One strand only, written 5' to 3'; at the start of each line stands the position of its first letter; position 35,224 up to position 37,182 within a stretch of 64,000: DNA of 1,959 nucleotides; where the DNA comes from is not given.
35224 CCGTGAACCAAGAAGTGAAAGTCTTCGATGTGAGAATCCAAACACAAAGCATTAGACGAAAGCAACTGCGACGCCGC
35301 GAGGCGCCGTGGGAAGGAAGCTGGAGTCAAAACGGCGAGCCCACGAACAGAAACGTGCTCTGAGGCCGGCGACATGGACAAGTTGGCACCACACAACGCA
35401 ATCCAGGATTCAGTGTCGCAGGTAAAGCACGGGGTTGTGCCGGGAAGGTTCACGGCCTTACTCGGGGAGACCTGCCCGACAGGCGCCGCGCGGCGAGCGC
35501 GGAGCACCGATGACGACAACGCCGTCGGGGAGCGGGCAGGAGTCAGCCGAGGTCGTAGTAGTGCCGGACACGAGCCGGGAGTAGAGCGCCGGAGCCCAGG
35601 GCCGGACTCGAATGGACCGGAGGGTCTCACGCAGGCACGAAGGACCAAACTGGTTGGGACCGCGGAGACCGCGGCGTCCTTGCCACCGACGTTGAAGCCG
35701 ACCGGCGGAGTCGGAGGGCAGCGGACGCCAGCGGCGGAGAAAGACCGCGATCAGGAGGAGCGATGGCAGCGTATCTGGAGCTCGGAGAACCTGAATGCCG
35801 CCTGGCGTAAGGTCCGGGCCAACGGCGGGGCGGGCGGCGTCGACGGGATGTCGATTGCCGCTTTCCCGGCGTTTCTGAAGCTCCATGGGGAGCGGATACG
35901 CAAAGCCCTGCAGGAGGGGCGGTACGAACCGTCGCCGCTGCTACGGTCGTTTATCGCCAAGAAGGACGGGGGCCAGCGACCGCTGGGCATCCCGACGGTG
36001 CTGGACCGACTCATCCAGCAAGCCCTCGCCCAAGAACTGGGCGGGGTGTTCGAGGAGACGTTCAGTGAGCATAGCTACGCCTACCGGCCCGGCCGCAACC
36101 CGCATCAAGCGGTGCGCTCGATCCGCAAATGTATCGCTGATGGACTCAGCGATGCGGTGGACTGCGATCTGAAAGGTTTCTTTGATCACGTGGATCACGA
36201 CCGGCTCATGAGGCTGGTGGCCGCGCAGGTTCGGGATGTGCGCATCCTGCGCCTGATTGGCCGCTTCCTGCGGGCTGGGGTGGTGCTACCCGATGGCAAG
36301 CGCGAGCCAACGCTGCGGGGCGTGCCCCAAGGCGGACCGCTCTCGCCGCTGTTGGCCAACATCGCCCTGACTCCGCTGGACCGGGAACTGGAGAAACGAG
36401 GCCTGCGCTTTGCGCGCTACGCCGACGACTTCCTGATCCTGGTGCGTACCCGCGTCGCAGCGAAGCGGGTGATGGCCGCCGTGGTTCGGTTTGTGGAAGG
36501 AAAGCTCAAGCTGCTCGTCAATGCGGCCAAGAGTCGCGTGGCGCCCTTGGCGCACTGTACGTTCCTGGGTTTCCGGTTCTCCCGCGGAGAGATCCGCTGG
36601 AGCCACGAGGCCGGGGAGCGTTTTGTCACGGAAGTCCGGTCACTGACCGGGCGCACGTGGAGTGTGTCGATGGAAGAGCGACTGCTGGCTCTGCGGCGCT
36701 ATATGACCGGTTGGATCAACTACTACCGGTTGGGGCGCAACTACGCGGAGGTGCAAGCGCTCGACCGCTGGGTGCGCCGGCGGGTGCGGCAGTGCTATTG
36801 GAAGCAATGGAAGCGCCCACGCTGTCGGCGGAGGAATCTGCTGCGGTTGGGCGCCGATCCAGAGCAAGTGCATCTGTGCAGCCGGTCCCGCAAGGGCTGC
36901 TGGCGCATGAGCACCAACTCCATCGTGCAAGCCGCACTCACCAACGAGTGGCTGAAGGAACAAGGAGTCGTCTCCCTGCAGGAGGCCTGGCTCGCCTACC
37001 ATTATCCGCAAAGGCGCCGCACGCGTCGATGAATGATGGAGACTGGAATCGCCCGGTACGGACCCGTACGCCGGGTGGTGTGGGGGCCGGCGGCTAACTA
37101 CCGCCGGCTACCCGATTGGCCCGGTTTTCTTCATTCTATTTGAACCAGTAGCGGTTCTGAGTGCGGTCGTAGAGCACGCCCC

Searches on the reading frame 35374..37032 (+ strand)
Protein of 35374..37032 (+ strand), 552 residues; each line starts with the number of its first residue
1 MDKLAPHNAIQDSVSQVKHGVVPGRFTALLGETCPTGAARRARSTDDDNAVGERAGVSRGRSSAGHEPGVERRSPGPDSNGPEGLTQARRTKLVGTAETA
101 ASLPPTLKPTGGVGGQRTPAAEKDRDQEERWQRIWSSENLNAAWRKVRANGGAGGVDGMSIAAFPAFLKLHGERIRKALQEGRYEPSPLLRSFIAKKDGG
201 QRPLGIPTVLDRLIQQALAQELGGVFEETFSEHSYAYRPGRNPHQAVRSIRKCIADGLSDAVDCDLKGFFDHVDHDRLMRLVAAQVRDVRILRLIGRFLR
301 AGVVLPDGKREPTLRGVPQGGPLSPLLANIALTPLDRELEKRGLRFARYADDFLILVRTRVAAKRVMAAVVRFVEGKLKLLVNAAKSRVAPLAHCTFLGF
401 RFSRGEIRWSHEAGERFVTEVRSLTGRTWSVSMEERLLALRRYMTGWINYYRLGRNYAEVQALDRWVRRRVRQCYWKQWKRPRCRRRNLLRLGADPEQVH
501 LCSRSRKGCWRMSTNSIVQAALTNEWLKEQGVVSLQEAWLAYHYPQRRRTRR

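Call 7: search_protein_families(library=pfam, proteins=[window:35374-37032:+], max_evalue=0.01)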
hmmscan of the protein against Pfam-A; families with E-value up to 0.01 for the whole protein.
window:35374-37032:+ (552 aa): 2 families
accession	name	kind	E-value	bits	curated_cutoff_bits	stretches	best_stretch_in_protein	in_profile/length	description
PF00078.32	RVT_1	-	6e-35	121.2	29.6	1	194-402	1-205/205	Reverse transcriptase (RNA-dependent DNA polymerase)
PF08388.16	GIIM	-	1.7e-16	60.4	23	1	416-492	3-79/80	Group II intron, maturase-specific domain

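Call 28: find_homologous_proteins(query=window:35692-37029:+, max_evalue=1e-60)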
Query window:35692-37029:+ (446 aa): 7602 proteins with E <= 1e-60 among 8000 candidates; the best 120 are listed.
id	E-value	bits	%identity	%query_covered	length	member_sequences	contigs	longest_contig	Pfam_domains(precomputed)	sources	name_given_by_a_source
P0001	0.0e+0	1015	100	100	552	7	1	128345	PF00078.33,PF08388.17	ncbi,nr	ncbi:MAG: group II intron reverse transcriptase/maturase [Opitutaceae bacterium]|nr:group II intron 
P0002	1.6e-273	925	92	99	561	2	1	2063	PF00078.33,PF08388.17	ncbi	-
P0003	3.0e-263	891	89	98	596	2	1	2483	PF00078.33,PF08388.17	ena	-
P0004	6.6e-257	871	88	98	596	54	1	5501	PF00078.33,PF08388.17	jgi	jgi:RNA-directed DNA polymerase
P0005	9.2e-256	867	87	99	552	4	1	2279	PF00078.33,PF08388.17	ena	-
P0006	2.3e-246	836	83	98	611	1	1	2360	PF00078.33,PF08388.17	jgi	jgi:RNA-directed DNA polymerase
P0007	1.3e-245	833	83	98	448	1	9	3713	PF00078.33,PF08388.17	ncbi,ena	-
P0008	1.6e-237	807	80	98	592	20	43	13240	PF00078.33,PF08388.17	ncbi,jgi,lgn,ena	-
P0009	1.6e-236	803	80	98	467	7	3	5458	PF00078.33,PF08388.17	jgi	jgi:RNA-directed DNA polymerase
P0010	2.7e-230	783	79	98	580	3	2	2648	PF00078.33,PF08388.17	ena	-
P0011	4.2e-226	769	77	98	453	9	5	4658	PF00078.33,PF08388.17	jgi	jgi:RNA-directed DNA polymerase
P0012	7.2e-226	768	86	87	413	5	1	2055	PF00078.33,PF08388.17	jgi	-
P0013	6.2e-211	719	83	85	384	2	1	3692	PF00078.33,PF08388.17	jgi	jgi:RNA-directed DNA polymerase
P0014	6.2e-205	699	91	76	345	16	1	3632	PF00078.33,PF08388.17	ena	-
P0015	3.4e-202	690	70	97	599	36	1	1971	PF00078.33,PF08388.17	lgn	-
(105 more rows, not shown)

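Call 29: find_encoding_contigs(protein=P0001, flank=1000, max_places=5)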
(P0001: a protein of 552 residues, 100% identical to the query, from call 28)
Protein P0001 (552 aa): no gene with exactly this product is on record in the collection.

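Call 30: find_encoding_contigs(protein=P0008, flank=10000, max_places=10)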
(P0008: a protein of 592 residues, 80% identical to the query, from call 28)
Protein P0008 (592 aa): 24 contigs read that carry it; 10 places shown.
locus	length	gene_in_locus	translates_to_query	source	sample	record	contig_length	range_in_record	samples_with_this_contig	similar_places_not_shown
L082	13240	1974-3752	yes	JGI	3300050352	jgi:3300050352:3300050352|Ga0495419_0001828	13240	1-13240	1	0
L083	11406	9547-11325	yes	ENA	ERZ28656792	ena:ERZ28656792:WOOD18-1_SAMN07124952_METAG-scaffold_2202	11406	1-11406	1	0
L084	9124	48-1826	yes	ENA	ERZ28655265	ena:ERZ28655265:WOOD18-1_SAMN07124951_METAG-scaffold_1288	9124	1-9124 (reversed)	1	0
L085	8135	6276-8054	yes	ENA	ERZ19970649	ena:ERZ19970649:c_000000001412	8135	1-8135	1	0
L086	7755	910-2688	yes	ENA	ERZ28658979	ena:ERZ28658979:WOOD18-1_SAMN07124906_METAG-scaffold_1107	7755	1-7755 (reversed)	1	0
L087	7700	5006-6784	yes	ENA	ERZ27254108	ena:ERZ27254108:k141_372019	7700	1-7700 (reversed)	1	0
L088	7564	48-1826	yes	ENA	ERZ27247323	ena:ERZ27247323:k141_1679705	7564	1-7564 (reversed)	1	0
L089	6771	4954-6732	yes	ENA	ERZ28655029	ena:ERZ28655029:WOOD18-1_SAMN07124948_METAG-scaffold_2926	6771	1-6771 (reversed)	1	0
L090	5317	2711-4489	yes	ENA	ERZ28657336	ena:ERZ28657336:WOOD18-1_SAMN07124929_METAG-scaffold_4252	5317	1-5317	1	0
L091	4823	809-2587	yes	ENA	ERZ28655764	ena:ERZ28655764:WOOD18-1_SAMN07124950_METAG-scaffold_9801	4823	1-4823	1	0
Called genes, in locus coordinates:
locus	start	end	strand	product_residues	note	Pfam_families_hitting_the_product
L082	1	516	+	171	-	?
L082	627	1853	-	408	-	-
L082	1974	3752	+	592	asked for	PF00078:RVT_1, PF08388:GIIM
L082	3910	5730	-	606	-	PF08751:TrwC, PF13086:AAA_11 (faint), PF13401:AAA_22 (faint), PF13604:AAA_30, PF01443:Viral_helicase1 (weak), PF13245:AAA_19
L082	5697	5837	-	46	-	-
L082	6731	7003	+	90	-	-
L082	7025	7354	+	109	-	-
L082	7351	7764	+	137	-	PF13470:PIN_3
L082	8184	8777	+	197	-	PF19502:DUF6036 (weak)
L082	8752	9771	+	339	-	-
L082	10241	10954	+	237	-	PF03544:TonB_C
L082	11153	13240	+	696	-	?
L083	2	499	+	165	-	?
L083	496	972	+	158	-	PF00583:Acetyltransf_1, PF13673:Acetyltransf_10, PF13508:Acetyltransf_7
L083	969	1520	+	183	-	PF04542:Sigma70_r2, PF08281:Sigma70_r4_2, PF04545:Sigma70_r4 (weak)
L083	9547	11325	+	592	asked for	PF00078:RVT_1, PF08388:GIIM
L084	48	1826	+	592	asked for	PF00078:RVT_1, PF08388:GIIM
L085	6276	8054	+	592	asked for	PF00078:RVT_1, PF08388:GIIM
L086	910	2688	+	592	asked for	PF00078:RVT_1, PF08388:GIIM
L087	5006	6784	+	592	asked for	PF00078:RVT_1, PF08388:GIIM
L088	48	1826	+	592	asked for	PF00078:RVT_1, PF08388:GIIM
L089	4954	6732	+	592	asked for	PF00078:RVT_1, PF08388:GIIM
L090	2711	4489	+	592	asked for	PF00078:RVT_1, PF08388:GIIM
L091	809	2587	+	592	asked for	PF00078:RVT_1, PF08388:GIIM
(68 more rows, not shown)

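Call 47: find_encoding_contigs(protein=P0002, flank=3000, max_places=4)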
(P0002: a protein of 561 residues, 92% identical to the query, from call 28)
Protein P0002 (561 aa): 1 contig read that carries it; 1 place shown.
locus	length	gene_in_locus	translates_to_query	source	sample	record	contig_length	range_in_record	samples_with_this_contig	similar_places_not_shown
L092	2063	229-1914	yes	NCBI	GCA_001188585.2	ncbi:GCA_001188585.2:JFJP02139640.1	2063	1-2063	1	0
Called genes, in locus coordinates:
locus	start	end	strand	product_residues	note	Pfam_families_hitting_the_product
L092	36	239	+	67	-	-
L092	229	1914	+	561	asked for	PF00078:RVT_1, PF08388:GIIM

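Call 48: find_encoding_contigs(protein=P0003, flank=3000, max_places=4)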
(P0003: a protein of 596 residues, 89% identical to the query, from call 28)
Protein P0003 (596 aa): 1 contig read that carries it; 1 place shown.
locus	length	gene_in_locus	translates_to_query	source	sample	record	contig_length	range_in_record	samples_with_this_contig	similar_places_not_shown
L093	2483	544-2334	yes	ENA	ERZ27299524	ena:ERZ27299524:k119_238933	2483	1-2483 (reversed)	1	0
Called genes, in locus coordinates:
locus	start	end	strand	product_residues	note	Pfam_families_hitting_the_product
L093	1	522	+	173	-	?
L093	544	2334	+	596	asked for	PF00078:RVT_1, PF08388:GIIM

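Call 49: find_encoding_contigs(protein=P0004, flank=5000, max_places=6)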
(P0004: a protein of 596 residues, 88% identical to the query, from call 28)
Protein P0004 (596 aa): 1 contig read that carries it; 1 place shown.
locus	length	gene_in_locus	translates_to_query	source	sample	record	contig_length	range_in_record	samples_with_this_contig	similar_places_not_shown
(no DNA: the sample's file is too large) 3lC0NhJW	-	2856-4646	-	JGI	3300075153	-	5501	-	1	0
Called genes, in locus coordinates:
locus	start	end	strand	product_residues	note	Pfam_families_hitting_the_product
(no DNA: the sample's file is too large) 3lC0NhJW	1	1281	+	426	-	?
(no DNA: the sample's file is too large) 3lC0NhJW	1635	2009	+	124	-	-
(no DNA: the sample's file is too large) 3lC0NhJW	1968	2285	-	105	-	-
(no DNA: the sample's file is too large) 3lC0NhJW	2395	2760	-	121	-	-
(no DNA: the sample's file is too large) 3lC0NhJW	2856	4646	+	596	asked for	PF00078:RVT_1, PF08388:GIIM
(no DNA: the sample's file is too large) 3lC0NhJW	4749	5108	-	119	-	-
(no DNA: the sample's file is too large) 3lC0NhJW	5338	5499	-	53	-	?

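Call 50: find_encoding_contigs(protein=P0005, flank=3000, max_places=4)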
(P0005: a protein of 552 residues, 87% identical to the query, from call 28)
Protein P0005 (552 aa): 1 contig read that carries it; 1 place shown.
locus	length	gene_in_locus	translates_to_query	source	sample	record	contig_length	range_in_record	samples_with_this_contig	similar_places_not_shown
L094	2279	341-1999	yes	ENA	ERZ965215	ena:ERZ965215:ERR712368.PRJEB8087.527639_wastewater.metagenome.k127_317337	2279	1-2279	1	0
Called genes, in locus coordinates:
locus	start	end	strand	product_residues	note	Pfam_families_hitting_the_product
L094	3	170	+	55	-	?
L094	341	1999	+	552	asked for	PF00078:RVT_1, PF08388:GIIM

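Call 54: search_dna_similar(query=window:35692-37029:+, collection=plasmids, mode=protein, max_rows=12)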
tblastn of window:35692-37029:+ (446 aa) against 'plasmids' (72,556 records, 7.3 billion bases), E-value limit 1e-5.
The search stops at 5000 records and this limit was reached: more records match than are counted here, and every count below describes the 5000 best-scoring records only.
Records with a match: at least 5000; places in all: 8226; records where one place covers at least 80% of the query: 849.
Best place of each record, by identity: <60% 5000.
By first word of the organism name: Klebsiella 1525; Escherichia 1369; Bacillus 403; Enterococcus 306; Enterobacter 199; Shigella 119; Sinorhizobium 113; Citrobacter 89; Bradyrhizobium 56; Salmonella 54; and 144 more.
By predicted mobility (MOB-suite, as given by PLSDB): conjugative 2736; mobilizable 1218; non-mobilizable 1046.
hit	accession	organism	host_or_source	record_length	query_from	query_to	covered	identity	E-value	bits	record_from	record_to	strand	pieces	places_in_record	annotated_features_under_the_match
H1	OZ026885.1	Candidatus Methylocalor cossyra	-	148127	1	437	98%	47.6%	9e-94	370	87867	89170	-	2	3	putative Protein YkfC | protein of unknown function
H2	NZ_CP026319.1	Vibrio campbellii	culture,Bay of Bengal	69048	12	442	97%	47.5%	2e-114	376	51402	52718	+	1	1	ltrA: group II intron reverse transcriptase/maturase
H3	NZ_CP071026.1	Enterobacter hormaechei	Homo sapiens,Chromosome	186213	3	438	98%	46.6%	6e-112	369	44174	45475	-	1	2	ltrA: group II intron reverse transcriptase/maturase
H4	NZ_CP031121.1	Providencia huaxiensis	Homo sapiens,Culture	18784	3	438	98%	46.6%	1e-111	368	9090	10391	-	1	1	ltrA: group II intron reverse transcriptase/maturase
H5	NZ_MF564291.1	Pseudomonas putida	-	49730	3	438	98%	46.6%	1e-111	368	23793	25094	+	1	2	ltrA: group II intron reverse transcriptase/maturase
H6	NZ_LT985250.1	Escherichia coli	-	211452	3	438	98%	46.6%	1e-111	368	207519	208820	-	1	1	ltrA: group II intron reverse transcriptase/maturase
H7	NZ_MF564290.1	Pseudomonas putida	-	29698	3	438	98%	46.6%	2e-111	367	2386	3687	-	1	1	ltrA: group II intron reverse transcriptase/maturase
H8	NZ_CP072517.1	Klebsiella quasipneumoniae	swine,genomic assembly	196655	3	438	98%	46.6%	2e-111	367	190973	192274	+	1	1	ltrA: group II intron reverse transcriptase/maturase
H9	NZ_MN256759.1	Escherichia coli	-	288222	3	438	98%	46.6%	2e-111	367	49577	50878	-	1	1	ltrA: group II intron reverse transcriptase/maturase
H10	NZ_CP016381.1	Aeromonas hydrophila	Homo sapiens,culture,Perirectal swab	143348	25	442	94%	48.4%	1e-116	382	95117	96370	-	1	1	ltrA: group II intron reverse transcriptase/maturase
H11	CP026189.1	Enterobacteriaceae bacterium ENNIH2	-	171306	25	442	94%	48.4%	1e-116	382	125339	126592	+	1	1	ltrA: group II intron reverse transcriptase/maturase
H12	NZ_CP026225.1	Aeromonas sp. ASNIH3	-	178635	25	442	94%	48.4%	1e-116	382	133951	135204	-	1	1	ltrA: group II intron reverse transcriptase/maturase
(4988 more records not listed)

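Call 55: get_annotated_region(hit=H5, flank=3500)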
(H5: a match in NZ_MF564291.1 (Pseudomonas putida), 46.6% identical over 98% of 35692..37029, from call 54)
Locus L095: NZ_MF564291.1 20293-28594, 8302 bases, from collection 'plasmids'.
description: Pseudomonas putida strain KSS14 plasmid pVIM_Pse-KSS14, complete sequence
organism: Pseudomonas putida (NCBI taxid 303)
taxonomy: Bacteria; Pseudomonadota; Gammaproteobacteria; Pseudomonadales; Pseudomonadaceae; Pseudomonas; Pseudomonas putida
host: -; source: -; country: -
typing (MOB-suite, as given by PLSDB): non-mobilizable; replicon IncP,rep_cluster_398
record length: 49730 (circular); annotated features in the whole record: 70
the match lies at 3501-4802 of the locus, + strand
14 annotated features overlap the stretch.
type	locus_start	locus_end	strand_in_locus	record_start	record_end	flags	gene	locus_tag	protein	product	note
CDS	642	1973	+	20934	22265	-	ltrA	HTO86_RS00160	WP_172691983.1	group II intron reverse transcriptase/maturase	GO:0000373 - Group II intron splicing [Evidence IEA]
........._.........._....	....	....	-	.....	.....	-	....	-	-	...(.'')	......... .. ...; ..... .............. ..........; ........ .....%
predicted_resistance_gene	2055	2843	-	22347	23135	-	aadA1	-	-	ANT(3'')-Ia family aminoglycoside nucleotidyltransferase AadA1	predicted by amrfinderplus; class AMINOGLYCOSIDE; identity 100.0%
CDS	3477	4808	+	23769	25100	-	ltrA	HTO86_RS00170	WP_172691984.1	group II intron reverse transcriptase/maturase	GO:0000373 - Group II intron splicing [Evidence IEA]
CDS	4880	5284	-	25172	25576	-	-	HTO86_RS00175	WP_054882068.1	fosfomycin resistance hydrolase FosE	-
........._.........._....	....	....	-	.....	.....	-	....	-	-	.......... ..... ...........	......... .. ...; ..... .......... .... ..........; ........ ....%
predicted_resistance_gene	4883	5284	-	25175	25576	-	fosE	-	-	fosfomycin resistance hydrolase FosE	predicted by amrfinderplus; class FOSFOMYCIN; identity 100.0%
CDS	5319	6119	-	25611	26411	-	-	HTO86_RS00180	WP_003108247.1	subclass B1 metallo-beta-lactamase VIM-2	-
predicted_resistance_gene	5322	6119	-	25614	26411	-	blaVIM-2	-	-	subclass B1 metallo-beta-lactamase VIM-2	predicted by amrfinderplus; class BETA-LACTAM; identity 100.0%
CDS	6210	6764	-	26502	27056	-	-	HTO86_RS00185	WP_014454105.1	aminoglycoside N-acetyltransferase AAC(6')-Ib'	-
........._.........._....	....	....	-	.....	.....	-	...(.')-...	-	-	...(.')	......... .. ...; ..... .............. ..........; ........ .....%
predicted_resistance_gene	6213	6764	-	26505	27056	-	aac(6')-Ib'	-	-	aminoglycoside N-acetyltransferase AAC(6')-Ib'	predicted by amrfinderplus; class AMINOGLYCOSIDE; identity 100.0%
CDS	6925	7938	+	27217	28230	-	intI1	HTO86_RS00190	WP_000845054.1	class 1 integron integrase IntI1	-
CDS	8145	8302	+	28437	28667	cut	-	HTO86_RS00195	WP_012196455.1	hypothetical protein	-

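Call 67: search_protein_families(library=ncbifam, proteins=[window:35692-37029:+], max_evalue=0.00001)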
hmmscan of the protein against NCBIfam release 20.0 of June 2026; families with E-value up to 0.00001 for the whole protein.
window:35692-37029:+ (446 aa): 7 families
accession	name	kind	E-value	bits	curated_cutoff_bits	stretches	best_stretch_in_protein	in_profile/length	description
TIGR04416.1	group_II_RT_mat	equivalog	1e-107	360.3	300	1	32-373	2-353/353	group II intron reverse transcriptase/maturase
NF041746.1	Drt2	equivalog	2.7e-15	56.5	390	1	207-300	220-325/416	antiviral reverse transcriptase Drt2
NF038233.2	retron_St85_RT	exception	3.2e-15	56.2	235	1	87-283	29-216/289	retron St85 family RNA-directed DNA polymerase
NF041747.1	Drt3a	equivalog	1.8e-12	47.3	200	1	138-289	95-243/412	antiviral reverse transcriptase Drt3a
NF042941.1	Retron_TIR_antiphage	equivalog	6.7e-08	31.7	600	1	88-263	34-196/464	TIR domain-containing anti-phage reverse transcriptase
NF038237.1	retron_Ec67_fus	exception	2.4e-07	29.6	450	1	88-254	42-208/572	retron Ec67 family RNA-directed DNA polymerase/endonuclease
NF041749.1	Drt4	equivalog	3.4e-07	29.6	450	1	209-286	193-269/489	antiviral reverse transcriptase Drt4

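Call 69: list_cluster_members(proteins=[P0001])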
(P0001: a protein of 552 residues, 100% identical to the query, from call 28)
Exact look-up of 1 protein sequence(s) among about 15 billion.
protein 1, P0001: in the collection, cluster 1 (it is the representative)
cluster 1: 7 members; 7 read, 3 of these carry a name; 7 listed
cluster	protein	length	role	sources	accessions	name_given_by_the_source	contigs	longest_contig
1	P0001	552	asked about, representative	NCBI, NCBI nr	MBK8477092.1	MAG: group II intron reverse transcriptase/maturase [Opitutaceae bacterium] | group II intron reverse transcriptase/maturase [Opitutaceae bacterium]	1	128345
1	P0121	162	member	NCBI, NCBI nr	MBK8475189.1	MAG: maturase [Opitutaceae bacterium] | maturase [Opitutaceae bacterium]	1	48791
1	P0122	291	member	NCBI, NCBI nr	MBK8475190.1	MAG: hypothetical protein IPL39_02460 [Opitutaceae bacterium] | hypothetical protein [Opitutaceae bacterium]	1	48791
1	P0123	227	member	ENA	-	-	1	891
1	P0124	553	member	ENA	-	-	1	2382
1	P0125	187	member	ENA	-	-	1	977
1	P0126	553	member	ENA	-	-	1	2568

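Call 70: find_encoding_contigs(protein=P0121, flank=10000, max_places=3)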
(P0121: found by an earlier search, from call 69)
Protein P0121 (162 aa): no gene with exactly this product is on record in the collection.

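Call 71: find_encoding_contigs(protein=P0126, flank=3000, max_places=3)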
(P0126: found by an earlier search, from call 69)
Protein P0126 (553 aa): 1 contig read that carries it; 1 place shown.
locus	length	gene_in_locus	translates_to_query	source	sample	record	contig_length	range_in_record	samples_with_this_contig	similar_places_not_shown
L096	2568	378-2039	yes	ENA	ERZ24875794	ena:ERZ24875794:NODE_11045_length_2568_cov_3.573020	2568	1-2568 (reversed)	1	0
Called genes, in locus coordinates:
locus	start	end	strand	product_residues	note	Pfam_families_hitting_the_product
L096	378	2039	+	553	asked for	PF00078:RVT_1, PF08388:GIIM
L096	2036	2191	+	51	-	-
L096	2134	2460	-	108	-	-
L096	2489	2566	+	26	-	?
